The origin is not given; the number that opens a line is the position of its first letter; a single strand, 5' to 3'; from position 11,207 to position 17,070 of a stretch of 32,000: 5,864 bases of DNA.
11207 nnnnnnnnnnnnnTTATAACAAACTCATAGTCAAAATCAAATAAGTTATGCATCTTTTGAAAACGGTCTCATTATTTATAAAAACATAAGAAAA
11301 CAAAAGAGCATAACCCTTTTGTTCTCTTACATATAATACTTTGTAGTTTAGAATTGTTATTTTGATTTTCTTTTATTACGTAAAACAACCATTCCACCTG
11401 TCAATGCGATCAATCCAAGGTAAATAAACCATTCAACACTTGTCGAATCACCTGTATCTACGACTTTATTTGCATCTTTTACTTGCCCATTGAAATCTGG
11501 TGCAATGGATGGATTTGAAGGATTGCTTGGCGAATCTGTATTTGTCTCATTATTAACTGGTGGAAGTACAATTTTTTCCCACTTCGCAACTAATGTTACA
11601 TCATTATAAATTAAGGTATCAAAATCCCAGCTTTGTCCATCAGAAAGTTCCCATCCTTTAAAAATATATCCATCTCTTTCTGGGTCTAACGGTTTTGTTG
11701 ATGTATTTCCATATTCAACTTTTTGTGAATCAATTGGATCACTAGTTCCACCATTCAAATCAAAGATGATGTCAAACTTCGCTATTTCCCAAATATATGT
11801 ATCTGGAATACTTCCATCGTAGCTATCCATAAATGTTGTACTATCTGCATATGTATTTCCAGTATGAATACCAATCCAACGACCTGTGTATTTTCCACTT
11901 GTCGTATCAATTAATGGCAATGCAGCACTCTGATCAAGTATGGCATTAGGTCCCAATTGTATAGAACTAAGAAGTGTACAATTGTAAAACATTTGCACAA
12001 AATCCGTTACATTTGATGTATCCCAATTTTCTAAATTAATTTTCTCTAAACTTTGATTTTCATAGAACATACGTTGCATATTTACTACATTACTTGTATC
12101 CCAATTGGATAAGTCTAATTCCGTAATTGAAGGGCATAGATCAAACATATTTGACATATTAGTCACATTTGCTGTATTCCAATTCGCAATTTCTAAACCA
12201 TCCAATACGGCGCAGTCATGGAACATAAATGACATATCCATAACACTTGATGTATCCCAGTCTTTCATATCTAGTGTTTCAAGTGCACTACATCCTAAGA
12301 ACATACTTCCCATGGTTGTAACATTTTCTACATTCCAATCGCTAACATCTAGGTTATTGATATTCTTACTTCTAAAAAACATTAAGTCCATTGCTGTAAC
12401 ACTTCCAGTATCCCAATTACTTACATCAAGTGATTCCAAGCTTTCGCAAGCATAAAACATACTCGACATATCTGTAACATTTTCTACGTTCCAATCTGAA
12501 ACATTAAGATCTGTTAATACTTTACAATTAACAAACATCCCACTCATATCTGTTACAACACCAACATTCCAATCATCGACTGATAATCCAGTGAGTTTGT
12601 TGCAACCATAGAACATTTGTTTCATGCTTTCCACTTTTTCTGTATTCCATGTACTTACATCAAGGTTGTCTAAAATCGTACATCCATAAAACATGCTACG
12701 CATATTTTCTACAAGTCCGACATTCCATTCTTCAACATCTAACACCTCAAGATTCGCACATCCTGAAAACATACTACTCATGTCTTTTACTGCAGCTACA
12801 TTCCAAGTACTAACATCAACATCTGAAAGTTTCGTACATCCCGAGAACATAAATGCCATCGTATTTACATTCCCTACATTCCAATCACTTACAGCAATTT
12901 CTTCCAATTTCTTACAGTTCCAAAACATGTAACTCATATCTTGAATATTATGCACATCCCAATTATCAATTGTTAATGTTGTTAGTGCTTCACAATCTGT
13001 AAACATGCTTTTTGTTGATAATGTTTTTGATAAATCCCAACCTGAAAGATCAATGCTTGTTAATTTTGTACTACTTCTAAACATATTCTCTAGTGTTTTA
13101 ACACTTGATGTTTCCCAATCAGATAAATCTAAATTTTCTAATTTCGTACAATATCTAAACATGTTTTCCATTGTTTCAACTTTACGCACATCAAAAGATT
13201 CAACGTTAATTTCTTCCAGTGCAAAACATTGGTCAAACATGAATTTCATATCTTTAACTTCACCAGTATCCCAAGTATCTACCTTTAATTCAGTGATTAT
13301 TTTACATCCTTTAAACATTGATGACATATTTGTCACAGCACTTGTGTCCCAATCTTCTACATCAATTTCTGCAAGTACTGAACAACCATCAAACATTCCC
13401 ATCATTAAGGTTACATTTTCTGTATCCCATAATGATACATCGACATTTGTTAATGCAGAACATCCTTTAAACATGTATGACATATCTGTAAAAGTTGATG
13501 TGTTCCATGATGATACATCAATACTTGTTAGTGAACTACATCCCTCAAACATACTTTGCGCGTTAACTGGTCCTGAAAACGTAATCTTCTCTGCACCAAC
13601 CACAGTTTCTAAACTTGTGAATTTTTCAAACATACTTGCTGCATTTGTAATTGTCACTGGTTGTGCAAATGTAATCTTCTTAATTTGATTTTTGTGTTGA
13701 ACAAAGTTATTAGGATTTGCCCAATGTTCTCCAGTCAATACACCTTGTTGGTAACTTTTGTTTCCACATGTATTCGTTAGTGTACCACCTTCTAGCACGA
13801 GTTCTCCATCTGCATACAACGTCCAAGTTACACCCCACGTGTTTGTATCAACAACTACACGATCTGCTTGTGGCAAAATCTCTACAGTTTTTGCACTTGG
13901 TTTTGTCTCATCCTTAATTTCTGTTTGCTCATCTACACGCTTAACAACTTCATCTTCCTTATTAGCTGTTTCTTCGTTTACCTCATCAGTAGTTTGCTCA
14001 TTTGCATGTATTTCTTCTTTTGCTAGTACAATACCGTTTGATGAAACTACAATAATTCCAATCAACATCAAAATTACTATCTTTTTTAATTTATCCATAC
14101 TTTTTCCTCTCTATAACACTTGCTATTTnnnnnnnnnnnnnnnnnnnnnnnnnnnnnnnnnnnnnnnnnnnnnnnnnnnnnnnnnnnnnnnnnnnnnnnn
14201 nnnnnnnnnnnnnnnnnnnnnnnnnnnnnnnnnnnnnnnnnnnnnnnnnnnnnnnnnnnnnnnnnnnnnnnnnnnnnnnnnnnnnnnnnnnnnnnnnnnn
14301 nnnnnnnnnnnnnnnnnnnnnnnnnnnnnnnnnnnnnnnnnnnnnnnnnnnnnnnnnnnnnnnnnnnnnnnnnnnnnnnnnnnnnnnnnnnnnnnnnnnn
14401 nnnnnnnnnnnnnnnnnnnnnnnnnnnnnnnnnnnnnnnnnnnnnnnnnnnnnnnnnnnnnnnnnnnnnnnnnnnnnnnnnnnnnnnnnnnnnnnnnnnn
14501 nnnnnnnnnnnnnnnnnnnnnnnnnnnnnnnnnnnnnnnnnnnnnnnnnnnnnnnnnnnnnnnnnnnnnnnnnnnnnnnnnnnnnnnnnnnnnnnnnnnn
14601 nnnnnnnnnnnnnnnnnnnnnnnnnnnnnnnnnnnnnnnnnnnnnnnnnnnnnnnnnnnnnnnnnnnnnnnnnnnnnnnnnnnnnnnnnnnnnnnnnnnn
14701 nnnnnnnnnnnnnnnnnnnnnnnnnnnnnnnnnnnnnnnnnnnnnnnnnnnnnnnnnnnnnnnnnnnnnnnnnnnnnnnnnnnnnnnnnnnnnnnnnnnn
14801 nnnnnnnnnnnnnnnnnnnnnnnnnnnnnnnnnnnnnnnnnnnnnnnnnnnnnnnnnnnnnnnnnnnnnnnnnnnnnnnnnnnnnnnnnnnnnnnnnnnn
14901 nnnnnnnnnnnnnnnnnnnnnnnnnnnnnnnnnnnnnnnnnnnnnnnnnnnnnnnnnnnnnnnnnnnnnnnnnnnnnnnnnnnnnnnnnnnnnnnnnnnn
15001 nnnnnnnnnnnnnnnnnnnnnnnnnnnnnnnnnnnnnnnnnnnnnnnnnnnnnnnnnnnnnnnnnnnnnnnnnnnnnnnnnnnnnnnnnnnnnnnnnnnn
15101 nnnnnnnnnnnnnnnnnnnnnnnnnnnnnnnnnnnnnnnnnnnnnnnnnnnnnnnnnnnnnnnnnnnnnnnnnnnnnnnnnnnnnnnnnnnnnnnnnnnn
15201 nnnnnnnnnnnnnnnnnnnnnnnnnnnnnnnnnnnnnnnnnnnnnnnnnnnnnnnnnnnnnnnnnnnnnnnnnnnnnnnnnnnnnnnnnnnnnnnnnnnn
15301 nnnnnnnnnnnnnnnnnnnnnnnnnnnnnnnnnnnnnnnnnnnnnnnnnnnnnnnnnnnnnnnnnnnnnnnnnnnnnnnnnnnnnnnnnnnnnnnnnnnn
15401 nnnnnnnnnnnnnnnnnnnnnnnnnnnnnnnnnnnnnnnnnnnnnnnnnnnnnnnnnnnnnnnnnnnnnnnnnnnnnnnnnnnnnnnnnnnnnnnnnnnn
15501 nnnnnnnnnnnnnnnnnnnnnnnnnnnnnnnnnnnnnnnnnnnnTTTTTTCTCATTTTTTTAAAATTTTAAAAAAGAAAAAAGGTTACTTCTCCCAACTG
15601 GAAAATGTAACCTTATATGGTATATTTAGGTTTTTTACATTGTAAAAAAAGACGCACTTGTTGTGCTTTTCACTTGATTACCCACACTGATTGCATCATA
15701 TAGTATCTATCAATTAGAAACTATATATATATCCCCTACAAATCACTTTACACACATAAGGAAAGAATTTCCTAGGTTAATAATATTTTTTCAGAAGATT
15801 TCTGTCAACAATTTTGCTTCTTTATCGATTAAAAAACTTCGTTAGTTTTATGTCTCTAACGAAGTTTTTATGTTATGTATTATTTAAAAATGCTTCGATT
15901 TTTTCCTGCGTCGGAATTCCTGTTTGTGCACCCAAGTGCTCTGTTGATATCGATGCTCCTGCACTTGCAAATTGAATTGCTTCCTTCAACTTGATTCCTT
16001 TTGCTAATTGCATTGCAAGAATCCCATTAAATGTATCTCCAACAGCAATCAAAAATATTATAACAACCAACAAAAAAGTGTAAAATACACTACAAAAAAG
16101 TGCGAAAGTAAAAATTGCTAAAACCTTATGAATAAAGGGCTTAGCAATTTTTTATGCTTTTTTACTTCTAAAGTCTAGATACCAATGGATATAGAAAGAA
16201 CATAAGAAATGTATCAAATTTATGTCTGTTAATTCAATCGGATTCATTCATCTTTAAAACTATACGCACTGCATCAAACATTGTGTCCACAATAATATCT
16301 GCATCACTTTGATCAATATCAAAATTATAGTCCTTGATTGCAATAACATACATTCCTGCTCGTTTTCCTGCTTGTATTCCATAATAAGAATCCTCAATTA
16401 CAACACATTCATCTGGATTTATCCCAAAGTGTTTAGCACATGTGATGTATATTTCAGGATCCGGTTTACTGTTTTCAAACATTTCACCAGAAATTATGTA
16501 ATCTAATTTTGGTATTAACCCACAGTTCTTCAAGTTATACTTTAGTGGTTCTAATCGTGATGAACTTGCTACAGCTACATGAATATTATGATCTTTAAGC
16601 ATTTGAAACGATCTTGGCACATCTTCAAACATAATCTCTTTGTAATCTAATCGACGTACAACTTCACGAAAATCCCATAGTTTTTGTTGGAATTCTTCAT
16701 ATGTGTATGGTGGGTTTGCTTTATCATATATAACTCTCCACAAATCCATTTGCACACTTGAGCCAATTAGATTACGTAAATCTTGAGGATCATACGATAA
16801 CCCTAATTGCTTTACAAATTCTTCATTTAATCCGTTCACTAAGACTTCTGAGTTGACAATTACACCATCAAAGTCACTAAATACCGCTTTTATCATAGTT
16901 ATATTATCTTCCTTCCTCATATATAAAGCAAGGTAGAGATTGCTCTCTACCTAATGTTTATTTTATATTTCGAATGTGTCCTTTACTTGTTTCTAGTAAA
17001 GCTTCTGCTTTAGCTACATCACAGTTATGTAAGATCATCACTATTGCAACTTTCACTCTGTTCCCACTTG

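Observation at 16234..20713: IIA-less mannose-type PTS + NanE + MurQ + HAD operon: candidate undescribed route for an amino-sugar ether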

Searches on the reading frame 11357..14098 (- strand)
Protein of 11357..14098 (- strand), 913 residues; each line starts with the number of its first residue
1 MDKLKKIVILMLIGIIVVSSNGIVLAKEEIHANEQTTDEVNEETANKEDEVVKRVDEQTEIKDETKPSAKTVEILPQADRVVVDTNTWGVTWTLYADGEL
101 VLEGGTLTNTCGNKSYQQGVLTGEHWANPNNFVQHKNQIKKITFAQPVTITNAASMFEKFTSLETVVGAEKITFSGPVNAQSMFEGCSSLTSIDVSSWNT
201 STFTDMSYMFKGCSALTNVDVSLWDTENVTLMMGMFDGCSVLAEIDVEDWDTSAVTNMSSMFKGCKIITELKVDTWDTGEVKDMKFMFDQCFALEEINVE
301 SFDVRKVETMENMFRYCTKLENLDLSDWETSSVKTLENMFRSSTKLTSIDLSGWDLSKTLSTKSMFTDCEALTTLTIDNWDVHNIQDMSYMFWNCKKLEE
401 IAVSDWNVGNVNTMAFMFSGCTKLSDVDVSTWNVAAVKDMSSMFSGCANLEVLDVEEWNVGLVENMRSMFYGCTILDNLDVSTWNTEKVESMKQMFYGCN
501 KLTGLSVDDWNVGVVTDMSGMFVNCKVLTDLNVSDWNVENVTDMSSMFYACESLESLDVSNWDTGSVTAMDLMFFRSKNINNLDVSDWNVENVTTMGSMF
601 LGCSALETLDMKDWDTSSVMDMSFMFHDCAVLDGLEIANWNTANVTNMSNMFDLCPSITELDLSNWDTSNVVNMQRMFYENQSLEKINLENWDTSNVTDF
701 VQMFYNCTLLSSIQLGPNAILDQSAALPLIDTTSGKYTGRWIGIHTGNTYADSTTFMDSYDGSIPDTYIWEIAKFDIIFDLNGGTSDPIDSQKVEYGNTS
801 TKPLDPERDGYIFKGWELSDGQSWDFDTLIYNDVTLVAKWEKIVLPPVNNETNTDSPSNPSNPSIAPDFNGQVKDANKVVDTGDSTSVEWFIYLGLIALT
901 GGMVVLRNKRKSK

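Call 9: search_protein_families(library=pfam, proteins=[window:11357-14098:-])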
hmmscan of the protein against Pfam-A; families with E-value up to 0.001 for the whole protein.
window:11357-14098:- (913 aa): 8 families
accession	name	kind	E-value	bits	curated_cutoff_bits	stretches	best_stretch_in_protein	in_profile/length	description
PF03382.20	DUF285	-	1.9e-135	444.4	25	7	363-474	4-111/120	Mycoplasma protein of unknown function, DUF285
PF13306.12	LRR_5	-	6e-38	130.1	27.7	7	286-418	6-122/127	BspA type Leucine rich repeat region (6 copies)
PF09479.16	Flg_new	-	1.6e-14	54.2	27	1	775-839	1-65/65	Listeria-Bacteroides repeat domain (List_Bact_rpt)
PF23952.1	LRR_EndoS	-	2.3e-13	50.8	27.9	0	236-327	24-115/116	Endo-beta-N-acetylglucosaminidase EndoS LRR domain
PF24758.1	LRR_At5g56370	-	6.9e-10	39.4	27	0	319-404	12-94/227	FBD-associated F-box protein At5g56370, LRR repeats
PF13855.12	LRR_8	-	2.3e-06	27.7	27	0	313-353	20-58/61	Leucine rich repeat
PF25013.1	LRR_Zer-1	-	1.3e-05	25.8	27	0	280-364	20-106/137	Zer-1-like, Leucine-rich repeats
PF12799.13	LRR_4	-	9.7e-05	22.9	27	0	318-353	1-32/44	Leucine Rich repeats (2 copies)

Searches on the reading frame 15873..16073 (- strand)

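Call 55: search_protein_families(library=pfam, proteins=[window:15873-16073:-], max_evalue=0.001)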
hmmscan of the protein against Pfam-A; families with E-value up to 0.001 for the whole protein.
window:15873-16073:- (66 aa): 1 family
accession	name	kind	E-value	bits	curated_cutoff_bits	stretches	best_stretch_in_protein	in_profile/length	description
PF00294.29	PfkB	-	1.2e-08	35.1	25.8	1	10-55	256-301/302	pfkB family carbohydrate kinase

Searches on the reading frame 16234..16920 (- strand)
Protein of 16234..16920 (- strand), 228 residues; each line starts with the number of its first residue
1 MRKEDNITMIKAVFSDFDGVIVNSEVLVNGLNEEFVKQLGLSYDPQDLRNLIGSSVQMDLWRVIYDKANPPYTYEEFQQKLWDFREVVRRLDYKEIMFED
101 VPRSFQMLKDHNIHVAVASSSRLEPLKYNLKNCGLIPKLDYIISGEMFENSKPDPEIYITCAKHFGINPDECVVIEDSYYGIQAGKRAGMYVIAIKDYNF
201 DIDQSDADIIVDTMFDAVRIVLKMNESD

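Call 3: search_protein_families(library=pfam, proteins=[window:16234-16920:-])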
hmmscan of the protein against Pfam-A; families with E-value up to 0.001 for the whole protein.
window:16234-16920:- (228 aa): 3 families
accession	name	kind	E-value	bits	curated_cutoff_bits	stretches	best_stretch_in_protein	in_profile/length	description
PF13419.12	HAD_2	-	1.5e-29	103.8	23.8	1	16-195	4-178/178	Haloacid dehalogenase-like hydrolase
PF00702.32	Hydrolase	-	3.7e-23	83.4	26.4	1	10-189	1-191/191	haloacid dehalogenase-like hydrolase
PF13242.12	Hydrolase_like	-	2.3e-05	24.6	22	1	151-197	3-50/75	HAD-hyrolase-like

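Call 4: search_protein_families(library=ncbifam, proteins=[window:16234-16920:-])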
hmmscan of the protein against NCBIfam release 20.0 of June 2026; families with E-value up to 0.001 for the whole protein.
window:16234-16920:- (228 aa): 28 families (the best 25 are shown)
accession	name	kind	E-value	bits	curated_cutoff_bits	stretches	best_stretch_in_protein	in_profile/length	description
TIGR02009.1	PGMB-YQAB-SF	subfamily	2.1e-29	103.1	153.35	1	10-195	1-186/186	beta-phosphoglucomutase family hydrolase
TIGR01990.1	bPGM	equivalog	3.2e-28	99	189.4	1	10-195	1-186/187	beta-phosphoglucomutase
NF008087.0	PRK10826.1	equivalog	5.7e-26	91.5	191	1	8-199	5-195/222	hexitol phosphatase HxpB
NF009695.0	PRK13222.1-2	equivalog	1.6e-22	80.2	225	1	7-222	3-223/226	phosphoglycolate phosphatase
NF009804.0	PRK13288.1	equivalog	1.9e-19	70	218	1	9-225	2-214/215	pyrophosphatase PpaX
TIGR02253.1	CTE7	subfamily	7.3e-17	61.9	169.75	1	9-199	1-198/221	TIGR02253 family HAD-type hydrolase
NF008610.0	PRK11587.1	equivalog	1.1e-16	60.8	282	1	15-215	8-201/219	sugar phosphatase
NF008000.0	PRK10725.1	equivalog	2.1e-16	60.6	215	1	13-196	8-186/188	fructose-1-phosphate/6-phosphogluconate phosphatase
NF007854.0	PRK10563.1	equivalog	3.2e-16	59.7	211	1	9-194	3-184/221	6-phosphogluconate phosphatase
TIGR01509.1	HAD-SF-IA-v3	subfamily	6.4e-16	58.9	29.4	1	129-194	90-153/154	HAD-IA family hydrolase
NF046057.1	bifunc_MtlD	equivalog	4.5e-15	55.1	800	1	105-200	101-196/683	bifunctional mannitol-1-phosphate dehydrogenase/phosphatase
NF053653.1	InDiPhoBT2121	equivalog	1.3e-14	54.3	245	1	10-214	1-208/216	inorganic diphosphatase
TIGR01449.2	PGP_bact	equivalog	8e-12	45.1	180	1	15-216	3-208/213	phosphoglycolate phosphatase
TIGR01428.1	HAD_type_II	equivalog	1.7e-10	41.2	125.4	1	97-195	92-190/197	haloacid dehalogenase type II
TIGR01454.1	AHBA_synth_RP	hypoth_equivalog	2.1e-10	40.6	246.65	1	85-195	65-174/205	AHBA synthesis associated protein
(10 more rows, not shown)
